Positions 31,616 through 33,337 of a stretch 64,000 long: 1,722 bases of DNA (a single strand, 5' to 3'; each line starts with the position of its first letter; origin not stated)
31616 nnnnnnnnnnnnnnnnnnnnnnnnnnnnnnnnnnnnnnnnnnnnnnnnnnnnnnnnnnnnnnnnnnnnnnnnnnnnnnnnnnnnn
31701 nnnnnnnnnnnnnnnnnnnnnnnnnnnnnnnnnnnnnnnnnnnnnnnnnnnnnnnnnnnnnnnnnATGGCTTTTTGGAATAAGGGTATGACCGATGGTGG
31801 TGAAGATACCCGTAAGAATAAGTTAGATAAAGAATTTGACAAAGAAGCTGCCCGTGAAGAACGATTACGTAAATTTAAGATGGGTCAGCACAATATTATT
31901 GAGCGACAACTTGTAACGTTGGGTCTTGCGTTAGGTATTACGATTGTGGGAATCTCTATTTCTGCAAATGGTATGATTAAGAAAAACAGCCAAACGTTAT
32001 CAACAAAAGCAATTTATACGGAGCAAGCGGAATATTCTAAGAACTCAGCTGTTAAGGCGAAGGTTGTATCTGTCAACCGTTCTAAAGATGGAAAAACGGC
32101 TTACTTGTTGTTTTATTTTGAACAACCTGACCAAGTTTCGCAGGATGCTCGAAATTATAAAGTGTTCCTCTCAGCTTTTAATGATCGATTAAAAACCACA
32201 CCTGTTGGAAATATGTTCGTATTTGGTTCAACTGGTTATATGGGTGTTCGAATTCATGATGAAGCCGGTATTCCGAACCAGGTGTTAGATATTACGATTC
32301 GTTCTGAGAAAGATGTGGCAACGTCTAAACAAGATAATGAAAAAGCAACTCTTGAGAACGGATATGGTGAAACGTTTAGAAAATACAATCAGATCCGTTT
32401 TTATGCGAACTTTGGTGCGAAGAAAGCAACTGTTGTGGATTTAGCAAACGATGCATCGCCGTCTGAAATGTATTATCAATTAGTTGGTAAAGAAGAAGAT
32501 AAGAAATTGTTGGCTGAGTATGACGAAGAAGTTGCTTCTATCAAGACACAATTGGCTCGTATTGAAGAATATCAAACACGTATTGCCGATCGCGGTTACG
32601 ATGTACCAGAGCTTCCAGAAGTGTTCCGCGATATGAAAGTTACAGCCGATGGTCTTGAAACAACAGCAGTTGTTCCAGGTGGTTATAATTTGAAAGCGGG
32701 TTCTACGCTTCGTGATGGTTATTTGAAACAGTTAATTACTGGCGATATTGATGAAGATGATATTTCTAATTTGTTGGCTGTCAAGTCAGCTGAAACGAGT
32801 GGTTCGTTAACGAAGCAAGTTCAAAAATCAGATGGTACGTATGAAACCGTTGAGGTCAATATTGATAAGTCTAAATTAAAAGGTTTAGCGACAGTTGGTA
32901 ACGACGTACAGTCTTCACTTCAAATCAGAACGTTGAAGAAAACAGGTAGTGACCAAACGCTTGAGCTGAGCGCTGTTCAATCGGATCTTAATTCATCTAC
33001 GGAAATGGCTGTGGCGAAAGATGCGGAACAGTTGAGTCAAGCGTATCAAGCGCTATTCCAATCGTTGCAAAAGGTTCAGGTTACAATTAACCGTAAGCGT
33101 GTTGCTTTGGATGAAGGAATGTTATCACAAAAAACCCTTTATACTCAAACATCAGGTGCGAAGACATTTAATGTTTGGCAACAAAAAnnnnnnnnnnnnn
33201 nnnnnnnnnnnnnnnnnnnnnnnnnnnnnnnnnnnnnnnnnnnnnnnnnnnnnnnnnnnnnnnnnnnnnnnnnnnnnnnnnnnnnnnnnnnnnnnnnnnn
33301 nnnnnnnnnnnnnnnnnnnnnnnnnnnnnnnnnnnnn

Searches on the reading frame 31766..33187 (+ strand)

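Call 8: search_protein_families(library=pfam, proteins=[window:31766-33187:+], max_evalue=1)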
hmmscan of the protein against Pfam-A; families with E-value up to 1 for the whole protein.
window:31766-33187:+ (474 aa): 3 families
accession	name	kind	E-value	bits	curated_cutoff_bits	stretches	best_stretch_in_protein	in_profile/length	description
PF03912.19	Psb28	-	0.014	16.1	25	1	100-156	14-73/106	Psb28 protein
PF05193.26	Peptidase_M16_C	-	0.052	13.9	23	0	70-133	36-99/181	Peptidase M16 inactive domain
PF02033.23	RBFA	-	0.067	13.9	34.7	0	222-265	33-77/105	Ribosome-binding factor A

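Call 19: search_protein_families(library=ncbifam, proteins=[window:31766-33187:+], max_evalue=0.1)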
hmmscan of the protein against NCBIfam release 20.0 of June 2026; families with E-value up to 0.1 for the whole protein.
window:31766-33187:+ (474 aa): 1 family
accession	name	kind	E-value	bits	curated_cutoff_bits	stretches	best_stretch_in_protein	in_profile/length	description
TIGR03047.1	PS_II_psb28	equivalog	0.0053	17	61.1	1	101-156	15-74/109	photosystem II reaction center protein Psb28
